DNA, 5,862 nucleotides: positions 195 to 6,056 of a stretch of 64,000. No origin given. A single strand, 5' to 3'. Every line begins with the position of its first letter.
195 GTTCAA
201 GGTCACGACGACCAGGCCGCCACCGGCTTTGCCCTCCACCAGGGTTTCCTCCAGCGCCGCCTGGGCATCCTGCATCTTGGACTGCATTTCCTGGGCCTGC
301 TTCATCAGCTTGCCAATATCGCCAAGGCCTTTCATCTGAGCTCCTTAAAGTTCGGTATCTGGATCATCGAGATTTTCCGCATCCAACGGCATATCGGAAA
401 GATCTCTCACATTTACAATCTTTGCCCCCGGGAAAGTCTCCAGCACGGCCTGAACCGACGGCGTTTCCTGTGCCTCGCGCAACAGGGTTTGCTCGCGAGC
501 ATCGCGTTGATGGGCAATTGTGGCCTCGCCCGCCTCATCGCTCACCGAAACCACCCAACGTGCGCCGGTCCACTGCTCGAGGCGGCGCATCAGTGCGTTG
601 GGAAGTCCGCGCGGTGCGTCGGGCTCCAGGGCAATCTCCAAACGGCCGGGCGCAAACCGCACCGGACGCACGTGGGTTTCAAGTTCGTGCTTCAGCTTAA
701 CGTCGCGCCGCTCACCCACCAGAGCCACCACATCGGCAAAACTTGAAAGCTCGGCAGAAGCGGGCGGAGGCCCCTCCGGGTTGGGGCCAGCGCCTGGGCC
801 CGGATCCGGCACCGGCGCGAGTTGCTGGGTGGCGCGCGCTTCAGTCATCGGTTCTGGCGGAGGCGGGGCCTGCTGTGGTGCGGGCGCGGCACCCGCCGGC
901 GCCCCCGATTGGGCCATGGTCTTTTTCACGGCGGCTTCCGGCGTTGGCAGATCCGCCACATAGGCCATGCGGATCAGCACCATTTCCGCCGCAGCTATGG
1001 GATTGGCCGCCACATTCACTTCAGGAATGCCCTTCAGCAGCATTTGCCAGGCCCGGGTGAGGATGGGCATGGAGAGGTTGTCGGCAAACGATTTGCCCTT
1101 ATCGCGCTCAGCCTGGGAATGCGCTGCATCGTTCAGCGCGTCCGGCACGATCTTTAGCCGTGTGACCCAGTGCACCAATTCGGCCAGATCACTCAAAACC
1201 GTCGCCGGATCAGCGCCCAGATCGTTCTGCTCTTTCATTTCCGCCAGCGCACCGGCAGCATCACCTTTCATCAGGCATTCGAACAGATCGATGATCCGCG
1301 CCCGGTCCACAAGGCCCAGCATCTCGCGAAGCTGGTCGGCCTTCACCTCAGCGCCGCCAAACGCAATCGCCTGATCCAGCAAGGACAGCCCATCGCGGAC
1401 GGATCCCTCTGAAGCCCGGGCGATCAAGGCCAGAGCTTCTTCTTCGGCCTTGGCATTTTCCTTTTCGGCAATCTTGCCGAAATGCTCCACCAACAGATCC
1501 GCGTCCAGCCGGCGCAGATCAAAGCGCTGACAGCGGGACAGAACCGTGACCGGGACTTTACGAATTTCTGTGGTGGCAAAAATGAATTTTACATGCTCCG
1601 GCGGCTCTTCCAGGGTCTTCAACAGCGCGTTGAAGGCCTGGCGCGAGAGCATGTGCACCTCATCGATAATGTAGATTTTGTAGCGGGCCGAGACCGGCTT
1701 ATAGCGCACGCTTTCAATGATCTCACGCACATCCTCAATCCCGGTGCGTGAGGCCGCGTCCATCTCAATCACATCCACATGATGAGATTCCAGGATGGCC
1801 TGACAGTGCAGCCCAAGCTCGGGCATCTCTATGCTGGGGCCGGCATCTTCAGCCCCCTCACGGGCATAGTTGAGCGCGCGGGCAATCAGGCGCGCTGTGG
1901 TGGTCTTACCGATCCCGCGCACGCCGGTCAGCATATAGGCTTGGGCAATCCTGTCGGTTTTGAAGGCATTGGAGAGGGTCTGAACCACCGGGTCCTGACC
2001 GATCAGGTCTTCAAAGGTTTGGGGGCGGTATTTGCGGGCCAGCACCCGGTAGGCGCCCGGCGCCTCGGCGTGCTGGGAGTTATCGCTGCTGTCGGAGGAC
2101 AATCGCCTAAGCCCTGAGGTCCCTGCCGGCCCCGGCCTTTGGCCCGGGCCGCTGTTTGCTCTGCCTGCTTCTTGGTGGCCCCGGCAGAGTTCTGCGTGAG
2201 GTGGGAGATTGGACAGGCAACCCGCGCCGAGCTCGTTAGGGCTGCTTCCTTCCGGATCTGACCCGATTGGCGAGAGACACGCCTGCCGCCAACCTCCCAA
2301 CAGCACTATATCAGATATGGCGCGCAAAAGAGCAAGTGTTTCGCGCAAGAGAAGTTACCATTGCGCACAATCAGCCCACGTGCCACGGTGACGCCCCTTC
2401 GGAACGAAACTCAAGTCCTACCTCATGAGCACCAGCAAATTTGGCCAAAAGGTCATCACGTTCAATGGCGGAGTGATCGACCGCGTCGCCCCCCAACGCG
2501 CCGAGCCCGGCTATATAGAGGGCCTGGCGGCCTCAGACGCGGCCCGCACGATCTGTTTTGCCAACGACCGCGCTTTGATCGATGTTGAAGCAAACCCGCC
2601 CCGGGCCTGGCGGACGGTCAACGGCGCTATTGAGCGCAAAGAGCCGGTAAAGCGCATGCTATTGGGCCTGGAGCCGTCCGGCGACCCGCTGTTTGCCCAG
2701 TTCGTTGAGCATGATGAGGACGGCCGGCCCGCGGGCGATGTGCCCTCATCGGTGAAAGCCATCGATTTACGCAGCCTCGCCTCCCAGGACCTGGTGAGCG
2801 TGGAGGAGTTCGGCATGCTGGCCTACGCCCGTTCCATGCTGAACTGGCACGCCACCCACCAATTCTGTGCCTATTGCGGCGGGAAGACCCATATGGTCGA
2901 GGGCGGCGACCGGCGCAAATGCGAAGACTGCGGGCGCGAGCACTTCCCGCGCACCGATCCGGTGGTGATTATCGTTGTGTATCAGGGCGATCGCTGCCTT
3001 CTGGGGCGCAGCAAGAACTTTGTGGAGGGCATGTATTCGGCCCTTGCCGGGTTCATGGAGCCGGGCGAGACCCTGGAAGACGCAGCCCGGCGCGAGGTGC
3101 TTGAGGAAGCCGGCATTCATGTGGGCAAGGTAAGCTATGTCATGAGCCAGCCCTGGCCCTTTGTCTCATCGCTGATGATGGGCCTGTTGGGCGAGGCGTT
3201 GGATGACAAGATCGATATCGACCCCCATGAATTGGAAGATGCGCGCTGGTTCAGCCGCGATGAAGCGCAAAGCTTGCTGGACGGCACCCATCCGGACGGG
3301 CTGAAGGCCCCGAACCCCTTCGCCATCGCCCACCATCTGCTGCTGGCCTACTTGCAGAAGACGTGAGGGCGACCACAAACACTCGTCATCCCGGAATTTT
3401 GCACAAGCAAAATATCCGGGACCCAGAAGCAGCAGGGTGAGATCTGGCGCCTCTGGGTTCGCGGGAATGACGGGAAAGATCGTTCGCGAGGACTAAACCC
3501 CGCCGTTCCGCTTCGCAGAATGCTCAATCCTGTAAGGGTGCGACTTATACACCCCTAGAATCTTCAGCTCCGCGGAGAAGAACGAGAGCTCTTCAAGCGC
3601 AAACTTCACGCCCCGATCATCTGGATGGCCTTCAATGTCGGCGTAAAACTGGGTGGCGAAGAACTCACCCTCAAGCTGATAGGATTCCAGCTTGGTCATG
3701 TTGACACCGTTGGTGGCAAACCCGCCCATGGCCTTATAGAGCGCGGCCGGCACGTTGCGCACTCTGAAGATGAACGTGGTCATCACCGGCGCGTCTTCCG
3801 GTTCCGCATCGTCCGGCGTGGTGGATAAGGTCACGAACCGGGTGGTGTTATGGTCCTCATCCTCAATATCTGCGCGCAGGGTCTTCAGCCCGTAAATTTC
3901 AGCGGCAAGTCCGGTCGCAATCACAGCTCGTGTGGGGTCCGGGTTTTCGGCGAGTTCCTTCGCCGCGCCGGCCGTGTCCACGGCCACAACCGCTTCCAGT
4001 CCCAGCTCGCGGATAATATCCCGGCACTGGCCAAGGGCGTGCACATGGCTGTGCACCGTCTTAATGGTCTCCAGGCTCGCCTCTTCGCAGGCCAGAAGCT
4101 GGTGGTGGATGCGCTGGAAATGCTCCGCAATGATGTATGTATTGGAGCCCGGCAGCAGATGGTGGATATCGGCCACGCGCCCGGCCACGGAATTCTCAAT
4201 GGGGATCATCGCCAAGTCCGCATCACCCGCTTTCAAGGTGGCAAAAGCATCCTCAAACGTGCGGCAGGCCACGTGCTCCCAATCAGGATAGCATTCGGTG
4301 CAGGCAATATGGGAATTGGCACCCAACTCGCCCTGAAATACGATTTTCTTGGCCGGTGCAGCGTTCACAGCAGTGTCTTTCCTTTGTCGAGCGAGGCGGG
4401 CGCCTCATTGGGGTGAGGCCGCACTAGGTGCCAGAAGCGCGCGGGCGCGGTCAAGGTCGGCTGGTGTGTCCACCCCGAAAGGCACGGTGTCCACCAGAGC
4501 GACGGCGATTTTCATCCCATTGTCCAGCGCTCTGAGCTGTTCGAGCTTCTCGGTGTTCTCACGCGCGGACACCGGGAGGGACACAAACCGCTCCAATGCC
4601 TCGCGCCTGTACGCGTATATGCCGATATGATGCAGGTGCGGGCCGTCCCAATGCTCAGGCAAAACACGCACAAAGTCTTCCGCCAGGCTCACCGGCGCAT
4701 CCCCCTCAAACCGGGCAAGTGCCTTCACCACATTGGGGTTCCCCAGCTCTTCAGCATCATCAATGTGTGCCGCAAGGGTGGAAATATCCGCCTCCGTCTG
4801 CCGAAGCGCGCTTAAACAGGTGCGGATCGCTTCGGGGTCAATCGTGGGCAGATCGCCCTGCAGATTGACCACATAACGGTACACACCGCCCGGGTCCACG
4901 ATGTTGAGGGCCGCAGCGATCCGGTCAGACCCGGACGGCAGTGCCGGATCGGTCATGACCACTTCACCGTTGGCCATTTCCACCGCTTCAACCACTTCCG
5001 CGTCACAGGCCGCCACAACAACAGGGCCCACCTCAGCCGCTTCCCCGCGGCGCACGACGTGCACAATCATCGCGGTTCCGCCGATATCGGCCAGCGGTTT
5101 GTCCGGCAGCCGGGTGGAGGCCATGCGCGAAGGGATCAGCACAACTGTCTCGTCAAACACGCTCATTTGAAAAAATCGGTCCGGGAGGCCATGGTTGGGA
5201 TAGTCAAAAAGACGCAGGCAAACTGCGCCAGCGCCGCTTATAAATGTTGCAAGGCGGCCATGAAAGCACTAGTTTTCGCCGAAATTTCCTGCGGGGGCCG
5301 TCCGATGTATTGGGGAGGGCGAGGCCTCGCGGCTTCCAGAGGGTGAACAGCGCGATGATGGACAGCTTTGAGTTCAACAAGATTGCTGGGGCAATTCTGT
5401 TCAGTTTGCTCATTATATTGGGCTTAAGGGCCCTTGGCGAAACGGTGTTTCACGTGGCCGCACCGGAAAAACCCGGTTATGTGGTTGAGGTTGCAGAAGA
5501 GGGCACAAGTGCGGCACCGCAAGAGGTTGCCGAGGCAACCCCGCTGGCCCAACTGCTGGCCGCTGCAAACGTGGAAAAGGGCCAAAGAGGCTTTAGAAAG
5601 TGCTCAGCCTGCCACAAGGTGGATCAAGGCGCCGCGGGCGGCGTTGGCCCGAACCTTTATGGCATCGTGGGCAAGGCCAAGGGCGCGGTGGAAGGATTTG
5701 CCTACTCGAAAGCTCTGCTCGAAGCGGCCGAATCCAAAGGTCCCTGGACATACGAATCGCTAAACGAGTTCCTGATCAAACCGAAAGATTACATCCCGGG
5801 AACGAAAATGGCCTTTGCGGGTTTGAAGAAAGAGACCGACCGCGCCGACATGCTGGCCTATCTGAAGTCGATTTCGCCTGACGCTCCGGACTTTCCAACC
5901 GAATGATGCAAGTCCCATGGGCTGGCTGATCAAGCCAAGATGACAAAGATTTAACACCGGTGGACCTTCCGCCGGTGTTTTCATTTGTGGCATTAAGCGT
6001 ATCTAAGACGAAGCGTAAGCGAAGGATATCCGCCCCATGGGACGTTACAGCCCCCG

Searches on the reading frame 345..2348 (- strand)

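Call 57: search_protein_families(library=pfam, proteins=[window:345-2348:-], max_evalue=0.00001)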
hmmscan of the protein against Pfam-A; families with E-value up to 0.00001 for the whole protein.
window:345-2348:- (667 aa): 8 families
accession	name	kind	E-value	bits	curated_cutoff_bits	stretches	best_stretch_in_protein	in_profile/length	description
PF12169.13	DNA_pol3_gamma3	-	2e-51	174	24.4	1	335-476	1-142/143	DNA polymerase III subunits gamma and tau domain III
PF12362.13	DUF3646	-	5.3e-41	139.9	30.2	1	535-647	2-114/114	DNA polymerase III gamma and tau subunits C terminal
PF13177.12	DNA_pol3_delta2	-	2.9e-34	118.8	27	1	118-281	2-160/161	DNA polymerase III, delta subunit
PF22608.2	DNAX_ATPase_lid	-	4.3e-19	68.5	27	1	287-332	3-48/49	DNA polymerase III clamp loader subunit, ATPase lid domain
PF00004.35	AAA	-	4e-11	43.9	21.2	1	139-275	2-125/131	ATPase family associated with various cellular activities (AAA)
PF13401.12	AAA_22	-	2e-07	31.8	27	1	136-260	6-123/130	AAA domain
PF13191.12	AAA_16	-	1.1e-06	29.7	32.6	0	115-241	2-151/167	AAA ATPase domain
PF05496.18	RuvB_N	-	1.3e-06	28.7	27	0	108-177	2-73/159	Holliday junction DNA helicase RuvB P-loop domain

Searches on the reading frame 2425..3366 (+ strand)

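Call 57: search_protein_families(library=pfam, proteins=[window:2425-3366:+], max_evalue=0.00001)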
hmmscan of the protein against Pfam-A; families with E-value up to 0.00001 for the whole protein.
window:2425-3366:+ (313 aa): 3 families
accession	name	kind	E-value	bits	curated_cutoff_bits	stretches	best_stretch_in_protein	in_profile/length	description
PF00293.34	NUDIX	-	7e-19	68.6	21.1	1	179-284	4-119/134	NUDIX domain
PF09297.16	Zn_ribbon_NUD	-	5.3e-09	36.1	24.8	1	143-174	1-32/32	NADH pyrophosphatase zinc ribbon domain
PF09296.17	NUDIX-like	-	2.6e-07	31.8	22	1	45-141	7-96/96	NADH pyrophosphatase-like rudimentary NUDIX domain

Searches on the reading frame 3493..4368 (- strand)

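Call 57: search_protein_families(library=pfam, proteins=[window:3493-4368:-], max_evalue=0.00001)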
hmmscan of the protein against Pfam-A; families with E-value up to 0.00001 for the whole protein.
window:3493-4368:- (291 aa): 1 family
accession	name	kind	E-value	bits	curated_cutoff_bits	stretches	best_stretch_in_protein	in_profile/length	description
PF00800.23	PDT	-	2.3e-53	181.1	25.2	1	9-183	1-178/181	Prephenate dehydratase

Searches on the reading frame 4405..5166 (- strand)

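Call 57: search_protein_families(library=pfam, proteins=[window:4405-5166:-], max_evalue=0.00001)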
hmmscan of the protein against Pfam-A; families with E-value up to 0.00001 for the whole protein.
window:4405-5166:- (253 aa): 2 families
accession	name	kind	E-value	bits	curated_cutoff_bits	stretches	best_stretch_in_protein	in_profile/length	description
PF02348.25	CTP_transf_3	-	1.9e-39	136.2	22.6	1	8-220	1-217/217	Cytidylyltransferase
PF12804.13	NTP_transf_3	-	4.7e-13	50.1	27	1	13-134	10-124/160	MobA-like NTP transferase domain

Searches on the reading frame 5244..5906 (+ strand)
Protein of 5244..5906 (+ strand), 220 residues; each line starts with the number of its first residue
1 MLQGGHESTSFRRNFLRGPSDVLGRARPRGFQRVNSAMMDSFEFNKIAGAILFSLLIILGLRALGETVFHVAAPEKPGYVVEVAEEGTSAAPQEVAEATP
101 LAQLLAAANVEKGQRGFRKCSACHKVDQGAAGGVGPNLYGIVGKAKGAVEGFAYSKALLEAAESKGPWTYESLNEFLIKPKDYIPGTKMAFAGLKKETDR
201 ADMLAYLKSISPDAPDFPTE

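Call 57: search_protein_families(library=pfam, proteins=[window:5244-5906:+], max_evalue=0.00001)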
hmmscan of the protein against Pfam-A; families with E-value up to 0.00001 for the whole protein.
window:5244-5906:+ (220 aa): 1 family
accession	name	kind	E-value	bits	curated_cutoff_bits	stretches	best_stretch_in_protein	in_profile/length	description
PF00034.26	Cytochrom_C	-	3.9e-08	35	21.3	1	110-210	1-89/90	Cytochrome c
